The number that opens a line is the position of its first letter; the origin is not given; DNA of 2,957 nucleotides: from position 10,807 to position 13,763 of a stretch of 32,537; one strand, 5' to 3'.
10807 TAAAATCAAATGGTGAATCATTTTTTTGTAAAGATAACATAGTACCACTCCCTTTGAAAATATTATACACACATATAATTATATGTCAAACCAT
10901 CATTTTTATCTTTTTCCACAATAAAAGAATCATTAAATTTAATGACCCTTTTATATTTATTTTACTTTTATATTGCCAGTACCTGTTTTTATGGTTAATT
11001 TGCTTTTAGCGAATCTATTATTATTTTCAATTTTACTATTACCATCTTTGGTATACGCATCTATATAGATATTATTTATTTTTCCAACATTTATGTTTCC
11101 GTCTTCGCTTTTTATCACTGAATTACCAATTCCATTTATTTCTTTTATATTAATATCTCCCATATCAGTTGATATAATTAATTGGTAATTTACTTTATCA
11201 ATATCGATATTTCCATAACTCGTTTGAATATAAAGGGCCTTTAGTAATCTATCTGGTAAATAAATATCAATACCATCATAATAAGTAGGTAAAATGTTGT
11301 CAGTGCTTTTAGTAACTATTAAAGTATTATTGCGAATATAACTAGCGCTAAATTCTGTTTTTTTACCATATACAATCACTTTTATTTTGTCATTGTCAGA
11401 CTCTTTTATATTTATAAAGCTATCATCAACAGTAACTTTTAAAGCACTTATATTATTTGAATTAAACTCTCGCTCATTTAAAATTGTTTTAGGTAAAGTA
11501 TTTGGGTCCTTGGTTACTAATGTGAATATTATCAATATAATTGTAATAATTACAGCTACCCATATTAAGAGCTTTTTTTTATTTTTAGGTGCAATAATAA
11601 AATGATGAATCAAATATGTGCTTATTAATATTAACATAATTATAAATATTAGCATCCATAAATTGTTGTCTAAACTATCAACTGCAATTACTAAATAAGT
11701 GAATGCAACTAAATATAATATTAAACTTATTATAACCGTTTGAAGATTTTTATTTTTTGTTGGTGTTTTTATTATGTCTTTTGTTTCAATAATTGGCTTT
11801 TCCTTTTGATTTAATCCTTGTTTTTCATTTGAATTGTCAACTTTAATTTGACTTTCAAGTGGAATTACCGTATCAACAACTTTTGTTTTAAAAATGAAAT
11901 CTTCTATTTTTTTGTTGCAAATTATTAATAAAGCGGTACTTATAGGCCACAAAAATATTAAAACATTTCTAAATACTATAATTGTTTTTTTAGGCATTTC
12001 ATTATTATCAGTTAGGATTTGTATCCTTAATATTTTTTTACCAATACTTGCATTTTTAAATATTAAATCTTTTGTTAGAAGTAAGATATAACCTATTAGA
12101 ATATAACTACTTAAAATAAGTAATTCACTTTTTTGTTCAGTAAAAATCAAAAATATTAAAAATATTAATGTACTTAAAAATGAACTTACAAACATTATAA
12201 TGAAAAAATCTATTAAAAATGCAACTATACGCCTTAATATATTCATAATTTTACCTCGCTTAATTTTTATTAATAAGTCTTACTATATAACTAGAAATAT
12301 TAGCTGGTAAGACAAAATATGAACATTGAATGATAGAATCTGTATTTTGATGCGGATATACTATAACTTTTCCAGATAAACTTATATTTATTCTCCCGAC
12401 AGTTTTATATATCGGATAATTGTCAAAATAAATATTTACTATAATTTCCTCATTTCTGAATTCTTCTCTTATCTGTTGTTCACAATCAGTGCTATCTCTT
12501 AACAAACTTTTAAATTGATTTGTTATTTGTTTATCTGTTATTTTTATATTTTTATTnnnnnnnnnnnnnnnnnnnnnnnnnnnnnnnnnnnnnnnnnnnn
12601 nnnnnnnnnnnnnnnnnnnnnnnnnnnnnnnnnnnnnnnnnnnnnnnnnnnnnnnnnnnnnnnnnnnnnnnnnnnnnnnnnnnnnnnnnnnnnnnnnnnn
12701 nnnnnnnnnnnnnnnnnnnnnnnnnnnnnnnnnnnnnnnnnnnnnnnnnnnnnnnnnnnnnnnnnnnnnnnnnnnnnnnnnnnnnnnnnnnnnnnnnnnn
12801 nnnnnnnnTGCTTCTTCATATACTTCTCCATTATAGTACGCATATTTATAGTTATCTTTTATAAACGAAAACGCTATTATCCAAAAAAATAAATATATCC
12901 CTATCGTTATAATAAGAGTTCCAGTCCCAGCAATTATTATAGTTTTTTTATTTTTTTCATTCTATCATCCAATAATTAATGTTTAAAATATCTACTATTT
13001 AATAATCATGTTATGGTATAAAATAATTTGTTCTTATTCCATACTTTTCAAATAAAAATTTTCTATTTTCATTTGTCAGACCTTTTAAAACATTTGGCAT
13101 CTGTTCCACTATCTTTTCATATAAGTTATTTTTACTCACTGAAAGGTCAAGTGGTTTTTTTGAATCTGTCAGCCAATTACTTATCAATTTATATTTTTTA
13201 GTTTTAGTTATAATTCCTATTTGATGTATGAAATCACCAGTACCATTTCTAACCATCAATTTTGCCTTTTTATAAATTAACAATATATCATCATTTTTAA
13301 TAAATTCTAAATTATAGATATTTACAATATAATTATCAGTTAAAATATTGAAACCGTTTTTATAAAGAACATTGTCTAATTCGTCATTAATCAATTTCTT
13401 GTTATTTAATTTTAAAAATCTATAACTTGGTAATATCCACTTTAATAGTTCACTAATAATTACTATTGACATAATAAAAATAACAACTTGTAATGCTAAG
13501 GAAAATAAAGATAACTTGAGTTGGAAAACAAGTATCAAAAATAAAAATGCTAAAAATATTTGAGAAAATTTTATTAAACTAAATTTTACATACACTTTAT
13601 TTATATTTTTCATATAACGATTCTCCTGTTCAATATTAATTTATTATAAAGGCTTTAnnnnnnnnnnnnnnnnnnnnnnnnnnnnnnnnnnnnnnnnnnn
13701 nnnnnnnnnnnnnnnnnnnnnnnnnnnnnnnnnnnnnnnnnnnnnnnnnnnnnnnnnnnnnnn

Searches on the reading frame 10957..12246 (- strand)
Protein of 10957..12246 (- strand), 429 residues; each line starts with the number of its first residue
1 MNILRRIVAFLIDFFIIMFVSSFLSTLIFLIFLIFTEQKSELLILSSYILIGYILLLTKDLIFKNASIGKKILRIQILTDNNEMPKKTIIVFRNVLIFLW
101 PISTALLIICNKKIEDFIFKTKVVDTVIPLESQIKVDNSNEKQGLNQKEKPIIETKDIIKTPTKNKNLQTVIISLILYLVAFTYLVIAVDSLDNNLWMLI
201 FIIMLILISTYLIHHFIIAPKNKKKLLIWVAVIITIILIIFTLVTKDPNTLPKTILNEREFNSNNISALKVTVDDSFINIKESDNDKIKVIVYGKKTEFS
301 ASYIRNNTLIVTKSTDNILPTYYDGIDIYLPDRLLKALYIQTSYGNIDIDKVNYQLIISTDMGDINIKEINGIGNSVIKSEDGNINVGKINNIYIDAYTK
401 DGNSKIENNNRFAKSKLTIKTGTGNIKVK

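Call 5: search_protein_families(library=pfam, proteins=[window:10957-12246:-], max_evalue=0.01)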
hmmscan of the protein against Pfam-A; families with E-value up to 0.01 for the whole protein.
window:10957-12246:- (429 aa): 3 families
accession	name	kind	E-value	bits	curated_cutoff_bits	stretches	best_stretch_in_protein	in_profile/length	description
PF06271.18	RDD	-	6.3e-10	39.9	24.1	1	3-109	4-114/137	RDD family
PF13349.12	DUF4097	-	1.7e-09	37.9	22.9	1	266-429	1-170/247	Toastrack DUF4097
PF13520.12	AA_permease_2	-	0.00035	20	27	1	176-254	94-175/427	Amino acid permease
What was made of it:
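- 10957..12246 (-): RDD + DUF4097 membrane protein. A link to this toxin family is possible but unproven. Pfam RDD E 6.3e-10 (call 5).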

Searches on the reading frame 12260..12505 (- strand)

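Call 5: search_protein_families(library=pfam, proteins=[window:12260-12505:-], max_evalue=0.01)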
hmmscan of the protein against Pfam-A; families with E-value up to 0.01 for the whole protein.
window:12260-12505:- (81 aa): 0 families

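Call 6: search_protein_families(library=ncbifam, proteins=[window:12260-12505:-], max_evalue=0.01)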
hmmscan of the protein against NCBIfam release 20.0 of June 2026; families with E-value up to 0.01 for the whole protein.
window:12260-12505:- (81 aa): 0 families

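Call 21: search_protein_families(library=phrogs, proteins=[window:12260-12505:-], max_evalue=0.01)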
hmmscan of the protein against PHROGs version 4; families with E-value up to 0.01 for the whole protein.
window:12260-12505:- (81 aa): 1 family
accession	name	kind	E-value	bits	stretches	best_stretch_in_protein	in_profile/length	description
phrog_31559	-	unknown function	1.5e-05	25.9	1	16-40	5-29/65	-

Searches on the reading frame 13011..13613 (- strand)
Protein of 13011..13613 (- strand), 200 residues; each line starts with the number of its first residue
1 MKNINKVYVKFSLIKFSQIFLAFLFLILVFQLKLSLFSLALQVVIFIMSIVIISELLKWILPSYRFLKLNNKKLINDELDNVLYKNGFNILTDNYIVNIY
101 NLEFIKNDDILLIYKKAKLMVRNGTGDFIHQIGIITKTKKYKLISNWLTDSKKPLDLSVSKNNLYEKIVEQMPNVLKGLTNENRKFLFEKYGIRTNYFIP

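Call 5: search_protein_families(library=pfam, proteins=[window:13011-13613:-], max_evalue=0.01)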
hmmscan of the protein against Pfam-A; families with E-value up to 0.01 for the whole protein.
window:13011-13613:- (200 aa): 0 families

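Call 6: search_protein_families(library=ncbifam, proteins=[window:13011-13613:-], max_evalue=0.01)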
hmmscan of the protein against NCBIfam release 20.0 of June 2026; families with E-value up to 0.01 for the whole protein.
window:13011-13613:- (200 aa): 1 family
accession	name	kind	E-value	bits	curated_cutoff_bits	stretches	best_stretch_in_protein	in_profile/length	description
NF011277.0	PRK14684.1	equivalog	0.0021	18.1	199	1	82-150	19-84/120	hypothetical protein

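Call 21: search_protein_families(library=phrogs, proteins=[window:13011-13613:-], max_evalue=0.01)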
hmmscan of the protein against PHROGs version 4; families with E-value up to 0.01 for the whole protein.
window:13011-13613:- (200 aa): 0 families

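Call 22: find_homologous_proteins(query=window:13011-13613:-, max_evalue=0.01)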
Query window:13011-13613:- (200 aa): 1 proteins with E <= 0.01 among 240 candidates.
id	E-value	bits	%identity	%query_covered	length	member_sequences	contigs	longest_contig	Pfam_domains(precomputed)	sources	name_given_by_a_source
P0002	2.7e-118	411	100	100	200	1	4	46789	-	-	-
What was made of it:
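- Tried and rejected: The immunity protein found only itself (call 22).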

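Call 25: find_encoding_contigs(protein=P0002, flank=10000, max_places=6)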
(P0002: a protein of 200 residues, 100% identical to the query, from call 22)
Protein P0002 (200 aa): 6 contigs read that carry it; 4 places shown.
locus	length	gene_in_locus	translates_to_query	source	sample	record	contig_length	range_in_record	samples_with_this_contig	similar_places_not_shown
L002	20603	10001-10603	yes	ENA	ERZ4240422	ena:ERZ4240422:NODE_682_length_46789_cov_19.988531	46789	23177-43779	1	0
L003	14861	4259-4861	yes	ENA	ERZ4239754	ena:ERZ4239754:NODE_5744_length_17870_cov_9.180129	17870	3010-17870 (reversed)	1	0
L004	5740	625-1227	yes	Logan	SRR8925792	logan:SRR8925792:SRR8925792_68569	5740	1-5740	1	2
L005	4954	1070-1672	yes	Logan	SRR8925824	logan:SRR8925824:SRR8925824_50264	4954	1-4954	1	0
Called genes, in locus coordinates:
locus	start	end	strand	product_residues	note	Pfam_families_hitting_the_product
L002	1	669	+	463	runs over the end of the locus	PF21939:Gp10_C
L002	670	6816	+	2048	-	PF05593:RHS_repeat (faint), PF25023:TEN_YD-shell (weak)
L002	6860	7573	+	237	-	-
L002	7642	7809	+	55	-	-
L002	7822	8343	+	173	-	-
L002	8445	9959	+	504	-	PF05593:RHS_repeat (faint), PF25023:TEN_YD-shell (weak)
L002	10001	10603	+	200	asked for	-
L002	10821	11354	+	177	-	-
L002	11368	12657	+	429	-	PF06271:RDD, PF13349:DUF4097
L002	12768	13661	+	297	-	PF03009:GDPD (weak)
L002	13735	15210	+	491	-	PF09547:SpoIVA_ATPase, PF20438:SpoIVA_middle, PF20439:SpoIVA_C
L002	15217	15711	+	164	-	-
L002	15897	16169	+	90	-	PF00216:Bac_DNA_binding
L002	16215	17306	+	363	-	PF01743:PolyA_pol, PF12627:PolyA_pol_RNAbd, PF13735:tRNA_NucTran2_2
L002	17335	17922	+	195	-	-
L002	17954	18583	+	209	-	PF21984:DnaD_N, PF07261:DnaB_2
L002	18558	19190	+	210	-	PF00730:HhH-GPD, PF00633:HHH (weak)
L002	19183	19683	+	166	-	PF01467:CTP_transf_like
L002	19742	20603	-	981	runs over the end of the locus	PF00912:Transgly, PF00905:Transpeptidase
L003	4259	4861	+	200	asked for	-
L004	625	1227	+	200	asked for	-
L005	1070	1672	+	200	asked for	-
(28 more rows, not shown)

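Call 54: search_protein_families(library=pfam, proteins=[L002:6250-6813:+, L002:6860-7573:+, L002:7822-8343:+, L002:10821-11354:+], max_evalue=0.1)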
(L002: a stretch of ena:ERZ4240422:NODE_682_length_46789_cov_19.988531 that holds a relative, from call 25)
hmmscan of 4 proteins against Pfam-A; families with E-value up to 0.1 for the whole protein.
L002:6250-6813:+ (188 aa): 1 family
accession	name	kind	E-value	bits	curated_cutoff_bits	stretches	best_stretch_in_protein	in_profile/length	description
PF12699.13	phiKZ_IP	-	0.043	13.5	27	1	3-39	93-129/387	phiKZ-like phage internal head proteins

L002:6860-7573:+ (237 aa): 0 families

L002:7822-8343:+ (173 aa): 0 families

L002:10821-11354:+ (177 aa): 0 families

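Call 56: search_solved_structures(query=A5, max_evalue=10)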
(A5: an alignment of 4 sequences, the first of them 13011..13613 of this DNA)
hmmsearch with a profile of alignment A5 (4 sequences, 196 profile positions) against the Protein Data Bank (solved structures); distinct sequences matched with E-value up to 10: 1.
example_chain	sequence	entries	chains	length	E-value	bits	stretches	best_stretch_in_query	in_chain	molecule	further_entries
9r9a_B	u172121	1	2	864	7.8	9.5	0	10-55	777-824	Uncharacterized protein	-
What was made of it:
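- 13011..13613 (-): Candidate cognate immunity gene, 200 aa: an N-terminal two-TM hairpin (about residues 11-61) and a basic soluble domain (residues 71-200, net +7) predicted to be cytoplasmic. No Pfam or PDB match (calls 5, 54, 56).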
